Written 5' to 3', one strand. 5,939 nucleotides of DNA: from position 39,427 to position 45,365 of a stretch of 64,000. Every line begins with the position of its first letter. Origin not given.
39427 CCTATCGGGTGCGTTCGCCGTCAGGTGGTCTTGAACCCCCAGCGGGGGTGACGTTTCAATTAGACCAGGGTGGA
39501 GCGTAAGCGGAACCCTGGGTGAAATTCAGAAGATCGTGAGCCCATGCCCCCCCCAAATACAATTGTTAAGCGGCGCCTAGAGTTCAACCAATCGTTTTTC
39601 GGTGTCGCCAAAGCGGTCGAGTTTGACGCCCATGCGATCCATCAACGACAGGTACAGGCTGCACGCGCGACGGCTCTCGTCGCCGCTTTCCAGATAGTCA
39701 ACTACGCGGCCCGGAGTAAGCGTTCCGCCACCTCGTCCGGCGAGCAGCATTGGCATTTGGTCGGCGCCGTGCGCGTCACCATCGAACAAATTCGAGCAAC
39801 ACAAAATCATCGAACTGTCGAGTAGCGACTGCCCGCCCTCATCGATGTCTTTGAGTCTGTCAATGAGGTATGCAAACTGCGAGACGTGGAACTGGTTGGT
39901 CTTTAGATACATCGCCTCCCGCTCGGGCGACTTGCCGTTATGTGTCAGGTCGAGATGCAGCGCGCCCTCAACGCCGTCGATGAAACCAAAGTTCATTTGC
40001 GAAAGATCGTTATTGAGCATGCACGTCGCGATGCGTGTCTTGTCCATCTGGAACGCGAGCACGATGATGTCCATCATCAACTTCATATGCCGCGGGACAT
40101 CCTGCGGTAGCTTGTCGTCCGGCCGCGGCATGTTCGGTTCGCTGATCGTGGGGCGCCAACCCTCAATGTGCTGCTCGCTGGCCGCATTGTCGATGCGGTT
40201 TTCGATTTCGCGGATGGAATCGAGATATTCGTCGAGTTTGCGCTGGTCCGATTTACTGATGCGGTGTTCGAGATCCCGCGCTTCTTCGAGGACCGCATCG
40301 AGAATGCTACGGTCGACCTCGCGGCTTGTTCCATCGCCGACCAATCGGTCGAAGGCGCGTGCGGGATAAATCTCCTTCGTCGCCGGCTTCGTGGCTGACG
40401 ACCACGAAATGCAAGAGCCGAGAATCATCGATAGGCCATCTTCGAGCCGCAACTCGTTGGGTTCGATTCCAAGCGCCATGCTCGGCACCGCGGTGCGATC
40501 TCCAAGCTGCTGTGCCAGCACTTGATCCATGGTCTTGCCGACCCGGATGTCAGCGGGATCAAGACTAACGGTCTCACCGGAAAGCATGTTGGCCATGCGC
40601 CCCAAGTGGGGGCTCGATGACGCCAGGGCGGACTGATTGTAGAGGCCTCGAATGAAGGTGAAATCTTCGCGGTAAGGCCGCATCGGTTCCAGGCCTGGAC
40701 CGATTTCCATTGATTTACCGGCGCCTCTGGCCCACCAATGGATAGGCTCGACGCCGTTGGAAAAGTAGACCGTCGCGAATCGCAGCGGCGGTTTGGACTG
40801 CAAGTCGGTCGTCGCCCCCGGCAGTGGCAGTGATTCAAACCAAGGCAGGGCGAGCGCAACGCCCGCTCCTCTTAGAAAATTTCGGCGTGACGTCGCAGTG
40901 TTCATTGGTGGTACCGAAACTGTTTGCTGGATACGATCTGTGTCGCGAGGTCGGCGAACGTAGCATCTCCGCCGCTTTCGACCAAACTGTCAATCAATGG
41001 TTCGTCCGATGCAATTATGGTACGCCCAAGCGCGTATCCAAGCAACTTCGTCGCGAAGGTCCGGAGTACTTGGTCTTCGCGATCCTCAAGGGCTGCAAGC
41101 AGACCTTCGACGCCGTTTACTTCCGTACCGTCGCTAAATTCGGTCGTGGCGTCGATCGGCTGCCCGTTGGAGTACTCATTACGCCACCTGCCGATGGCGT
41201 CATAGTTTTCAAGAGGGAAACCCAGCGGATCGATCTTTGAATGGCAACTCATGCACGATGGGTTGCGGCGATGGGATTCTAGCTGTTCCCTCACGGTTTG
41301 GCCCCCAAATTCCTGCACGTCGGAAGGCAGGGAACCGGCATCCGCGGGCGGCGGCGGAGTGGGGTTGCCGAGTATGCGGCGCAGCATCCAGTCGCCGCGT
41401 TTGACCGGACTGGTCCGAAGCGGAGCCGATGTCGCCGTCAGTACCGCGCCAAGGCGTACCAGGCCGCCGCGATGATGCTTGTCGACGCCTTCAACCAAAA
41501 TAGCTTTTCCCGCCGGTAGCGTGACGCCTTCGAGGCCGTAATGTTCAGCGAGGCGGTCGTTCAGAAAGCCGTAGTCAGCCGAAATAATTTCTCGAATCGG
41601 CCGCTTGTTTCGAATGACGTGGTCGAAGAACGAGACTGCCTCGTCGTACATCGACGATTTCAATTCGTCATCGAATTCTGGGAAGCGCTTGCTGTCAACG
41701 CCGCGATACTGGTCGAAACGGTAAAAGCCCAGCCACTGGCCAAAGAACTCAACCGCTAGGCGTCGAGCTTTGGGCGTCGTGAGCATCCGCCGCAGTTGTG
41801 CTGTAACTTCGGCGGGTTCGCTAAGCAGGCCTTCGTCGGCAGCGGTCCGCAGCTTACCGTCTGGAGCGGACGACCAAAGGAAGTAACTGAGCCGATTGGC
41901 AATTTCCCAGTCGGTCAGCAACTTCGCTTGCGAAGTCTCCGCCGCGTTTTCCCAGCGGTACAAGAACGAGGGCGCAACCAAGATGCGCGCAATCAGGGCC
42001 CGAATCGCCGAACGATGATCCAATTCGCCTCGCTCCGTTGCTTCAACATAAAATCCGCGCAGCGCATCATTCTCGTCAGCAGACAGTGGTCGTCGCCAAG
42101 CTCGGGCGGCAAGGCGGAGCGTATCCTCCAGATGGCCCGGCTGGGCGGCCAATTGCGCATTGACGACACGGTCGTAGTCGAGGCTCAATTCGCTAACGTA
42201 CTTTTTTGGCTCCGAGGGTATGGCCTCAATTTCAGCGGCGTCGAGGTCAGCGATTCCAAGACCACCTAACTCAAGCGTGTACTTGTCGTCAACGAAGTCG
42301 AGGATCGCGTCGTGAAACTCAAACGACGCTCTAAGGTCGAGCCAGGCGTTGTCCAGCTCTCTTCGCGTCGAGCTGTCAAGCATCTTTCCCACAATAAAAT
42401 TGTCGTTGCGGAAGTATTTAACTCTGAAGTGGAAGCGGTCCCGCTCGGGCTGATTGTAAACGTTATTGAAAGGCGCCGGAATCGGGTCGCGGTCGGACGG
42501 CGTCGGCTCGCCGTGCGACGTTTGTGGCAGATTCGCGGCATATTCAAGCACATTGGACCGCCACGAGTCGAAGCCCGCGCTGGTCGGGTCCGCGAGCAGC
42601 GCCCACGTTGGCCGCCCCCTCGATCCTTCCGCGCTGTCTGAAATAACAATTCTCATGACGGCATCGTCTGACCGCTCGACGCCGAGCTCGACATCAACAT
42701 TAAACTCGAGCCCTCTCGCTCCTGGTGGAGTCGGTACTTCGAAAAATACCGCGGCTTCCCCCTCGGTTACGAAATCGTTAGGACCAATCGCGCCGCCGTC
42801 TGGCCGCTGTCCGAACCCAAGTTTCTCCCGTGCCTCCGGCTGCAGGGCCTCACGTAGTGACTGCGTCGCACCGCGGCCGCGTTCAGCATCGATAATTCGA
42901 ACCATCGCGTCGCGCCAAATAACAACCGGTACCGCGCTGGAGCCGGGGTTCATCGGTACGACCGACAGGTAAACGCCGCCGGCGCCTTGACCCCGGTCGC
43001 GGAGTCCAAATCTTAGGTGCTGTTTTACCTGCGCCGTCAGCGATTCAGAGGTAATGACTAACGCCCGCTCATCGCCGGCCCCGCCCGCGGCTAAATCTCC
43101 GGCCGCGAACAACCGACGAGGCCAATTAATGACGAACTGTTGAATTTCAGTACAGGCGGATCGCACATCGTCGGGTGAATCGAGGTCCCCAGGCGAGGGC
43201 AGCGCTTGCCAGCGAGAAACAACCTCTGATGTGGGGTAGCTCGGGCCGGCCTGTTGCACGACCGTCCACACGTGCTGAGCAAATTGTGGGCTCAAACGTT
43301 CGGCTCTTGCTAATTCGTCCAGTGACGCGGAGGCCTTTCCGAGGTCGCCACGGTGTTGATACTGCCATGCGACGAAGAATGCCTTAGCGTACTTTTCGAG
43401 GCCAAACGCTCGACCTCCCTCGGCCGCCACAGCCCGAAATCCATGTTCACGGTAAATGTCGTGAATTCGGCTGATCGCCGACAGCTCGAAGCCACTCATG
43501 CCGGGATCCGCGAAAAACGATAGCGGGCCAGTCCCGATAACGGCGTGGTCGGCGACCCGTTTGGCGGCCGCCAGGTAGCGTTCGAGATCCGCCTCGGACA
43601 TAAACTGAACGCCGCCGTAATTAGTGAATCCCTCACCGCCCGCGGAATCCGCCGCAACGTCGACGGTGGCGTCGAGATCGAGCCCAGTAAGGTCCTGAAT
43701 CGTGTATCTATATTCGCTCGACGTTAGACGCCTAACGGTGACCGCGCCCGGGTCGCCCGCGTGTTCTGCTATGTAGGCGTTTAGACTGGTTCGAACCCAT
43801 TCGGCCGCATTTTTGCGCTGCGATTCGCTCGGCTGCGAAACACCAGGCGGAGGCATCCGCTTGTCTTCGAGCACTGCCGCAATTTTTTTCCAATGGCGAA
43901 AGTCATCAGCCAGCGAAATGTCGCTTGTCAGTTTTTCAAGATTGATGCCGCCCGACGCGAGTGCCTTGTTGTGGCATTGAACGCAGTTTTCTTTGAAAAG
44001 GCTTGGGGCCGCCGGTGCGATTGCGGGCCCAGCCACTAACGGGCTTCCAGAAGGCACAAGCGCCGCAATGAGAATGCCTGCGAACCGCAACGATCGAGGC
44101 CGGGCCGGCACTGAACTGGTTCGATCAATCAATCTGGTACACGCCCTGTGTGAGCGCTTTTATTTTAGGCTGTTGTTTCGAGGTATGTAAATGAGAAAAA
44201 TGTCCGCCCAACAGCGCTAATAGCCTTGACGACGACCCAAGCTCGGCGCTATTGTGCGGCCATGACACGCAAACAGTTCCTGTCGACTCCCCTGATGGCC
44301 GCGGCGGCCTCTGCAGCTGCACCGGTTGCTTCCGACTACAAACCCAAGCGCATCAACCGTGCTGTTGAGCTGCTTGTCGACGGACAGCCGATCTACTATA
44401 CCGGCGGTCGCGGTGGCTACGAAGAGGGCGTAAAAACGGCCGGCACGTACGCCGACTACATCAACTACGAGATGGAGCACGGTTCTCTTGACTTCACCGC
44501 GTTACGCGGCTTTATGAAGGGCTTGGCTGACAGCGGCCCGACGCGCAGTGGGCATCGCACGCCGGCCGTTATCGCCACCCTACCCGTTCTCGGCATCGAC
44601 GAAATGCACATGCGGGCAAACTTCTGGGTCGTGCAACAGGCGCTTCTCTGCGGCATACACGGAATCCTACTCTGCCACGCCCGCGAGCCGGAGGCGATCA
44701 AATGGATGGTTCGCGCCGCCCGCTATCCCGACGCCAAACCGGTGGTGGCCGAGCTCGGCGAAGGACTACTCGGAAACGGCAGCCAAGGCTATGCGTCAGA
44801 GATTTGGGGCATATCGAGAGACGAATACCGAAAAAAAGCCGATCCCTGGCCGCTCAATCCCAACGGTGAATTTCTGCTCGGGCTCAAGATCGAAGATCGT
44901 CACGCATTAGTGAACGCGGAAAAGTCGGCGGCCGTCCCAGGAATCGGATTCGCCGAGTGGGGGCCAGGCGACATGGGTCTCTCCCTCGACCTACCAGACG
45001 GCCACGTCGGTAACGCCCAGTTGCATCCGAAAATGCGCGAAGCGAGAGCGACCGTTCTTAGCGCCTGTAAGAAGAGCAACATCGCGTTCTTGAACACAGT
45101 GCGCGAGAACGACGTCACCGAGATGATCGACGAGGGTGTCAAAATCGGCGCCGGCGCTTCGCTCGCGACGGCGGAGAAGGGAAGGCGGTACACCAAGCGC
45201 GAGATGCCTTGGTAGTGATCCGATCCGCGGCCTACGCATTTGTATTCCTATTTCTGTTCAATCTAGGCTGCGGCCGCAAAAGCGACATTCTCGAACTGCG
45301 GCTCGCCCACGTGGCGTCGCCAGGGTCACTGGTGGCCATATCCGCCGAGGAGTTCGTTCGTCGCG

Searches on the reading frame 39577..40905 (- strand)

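Call 86: search_protein_families(library=pfam, proteins=[window:39577-40905:-], max_evalue=0.00001)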
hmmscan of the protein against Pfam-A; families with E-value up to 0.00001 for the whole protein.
window:39577-40905:- (442 aa): 1 family
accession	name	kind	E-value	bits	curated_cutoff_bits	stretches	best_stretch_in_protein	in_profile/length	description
PF07586.16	HXXSHH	-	7.3e-81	272.5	30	1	42-345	1-307/307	Protein of unknown function (DUF1552)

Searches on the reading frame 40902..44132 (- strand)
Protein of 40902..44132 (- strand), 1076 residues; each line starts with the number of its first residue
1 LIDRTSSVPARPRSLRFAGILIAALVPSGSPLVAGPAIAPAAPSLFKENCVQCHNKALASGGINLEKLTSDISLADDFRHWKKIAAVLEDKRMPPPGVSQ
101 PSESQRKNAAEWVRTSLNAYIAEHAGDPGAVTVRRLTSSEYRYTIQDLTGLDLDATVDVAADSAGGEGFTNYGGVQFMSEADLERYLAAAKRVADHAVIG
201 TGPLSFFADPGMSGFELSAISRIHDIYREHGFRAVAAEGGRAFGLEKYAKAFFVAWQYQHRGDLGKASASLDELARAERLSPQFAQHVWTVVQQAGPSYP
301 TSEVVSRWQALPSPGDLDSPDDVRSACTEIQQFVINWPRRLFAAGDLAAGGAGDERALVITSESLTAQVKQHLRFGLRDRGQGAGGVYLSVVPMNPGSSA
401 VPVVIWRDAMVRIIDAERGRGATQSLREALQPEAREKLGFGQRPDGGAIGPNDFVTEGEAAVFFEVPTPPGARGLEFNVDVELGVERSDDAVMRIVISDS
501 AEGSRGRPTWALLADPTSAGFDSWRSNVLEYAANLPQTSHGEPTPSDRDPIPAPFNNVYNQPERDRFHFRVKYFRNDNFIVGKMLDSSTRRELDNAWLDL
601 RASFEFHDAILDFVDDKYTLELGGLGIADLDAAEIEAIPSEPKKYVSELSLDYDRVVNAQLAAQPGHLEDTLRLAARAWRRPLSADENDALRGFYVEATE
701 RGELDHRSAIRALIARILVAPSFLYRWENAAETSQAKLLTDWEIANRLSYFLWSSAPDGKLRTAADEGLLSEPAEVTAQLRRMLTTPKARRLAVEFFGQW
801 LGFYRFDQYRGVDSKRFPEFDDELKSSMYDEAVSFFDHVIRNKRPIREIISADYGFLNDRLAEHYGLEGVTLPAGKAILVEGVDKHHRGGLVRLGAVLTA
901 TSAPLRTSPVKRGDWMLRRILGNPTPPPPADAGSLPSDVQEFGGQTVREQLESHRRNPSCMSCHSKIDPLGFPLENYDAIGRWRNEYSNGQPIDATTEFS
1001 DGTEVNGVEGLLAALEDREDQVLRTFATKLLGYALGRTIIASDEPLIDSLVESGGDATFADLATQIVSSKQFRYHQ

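Call 86: search_protein_families(library=pfam, proteins=[window:40902-44132:-], max_evalue=0.00001)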
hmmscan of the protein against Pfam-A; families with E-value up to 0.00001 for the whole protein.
window:40902-44132:- (1076 aa): 6 families
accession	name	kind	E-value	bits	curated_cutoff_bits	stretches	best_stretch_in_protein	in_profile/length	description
PF07631.16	PSD4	-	1.5e-42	145.5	23.3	1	739-867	1-128/128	Protein of unknown function (DUF1592)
PF07627.16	PSCyt3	-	3.4e-33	114.3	27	1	888-986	1-97/98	Protein of unknown function (DUF1588)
PF07626.16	PSD3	-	2.1e-19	70.2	23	1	134-198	1-64/65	Protein of unknown function (DUF1587)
PF07624.16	PSD2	-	8.9e-16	57.8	25.8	1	1001-1072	1-74/74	Protein of unknown function (DUF1585)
PF07637.16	PSD5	-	2e-12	47.7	34.2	1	673-728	8-62/62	Protein of unknown function (DUF1595)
PF07635.16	PSCyt1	-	6.6e-06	27.1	22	0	50-97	1-59/59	Planctomycete cytochrome C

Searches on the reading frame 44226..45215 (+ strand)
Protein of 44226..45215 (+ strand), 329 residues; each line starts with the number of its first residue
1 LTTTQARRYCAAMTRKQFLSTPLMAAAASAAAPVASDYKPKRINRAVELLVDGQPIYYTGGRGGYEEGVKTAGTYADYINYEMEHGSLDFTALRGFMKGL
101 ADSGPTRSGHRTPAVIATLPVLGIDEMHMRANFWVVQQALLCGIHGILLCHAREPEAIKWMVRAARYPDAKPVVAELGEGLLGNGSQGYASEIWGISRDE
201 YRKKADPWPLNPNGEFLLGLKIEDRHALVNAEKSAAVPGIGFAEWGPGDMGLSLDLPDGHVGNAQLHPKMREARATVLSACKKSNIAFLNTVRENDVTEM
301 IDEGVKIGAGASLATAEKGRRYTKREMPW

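Call 86: search_protein_families(library=pfam, proteins=[window:44226-45215:+], max_evalue=0.00001)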
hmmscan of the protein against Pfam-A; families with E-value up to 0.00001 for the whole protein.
window:44226-45215:+ (329 aa): 1 family
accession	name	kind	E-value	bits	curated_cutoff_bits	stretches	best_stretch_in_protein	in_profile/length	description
PF03328.21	HpcH_HpaI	-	1.5e-06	28.1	25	1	140-308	81-209/221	HpcH/HpaI aldolase/citrate lyase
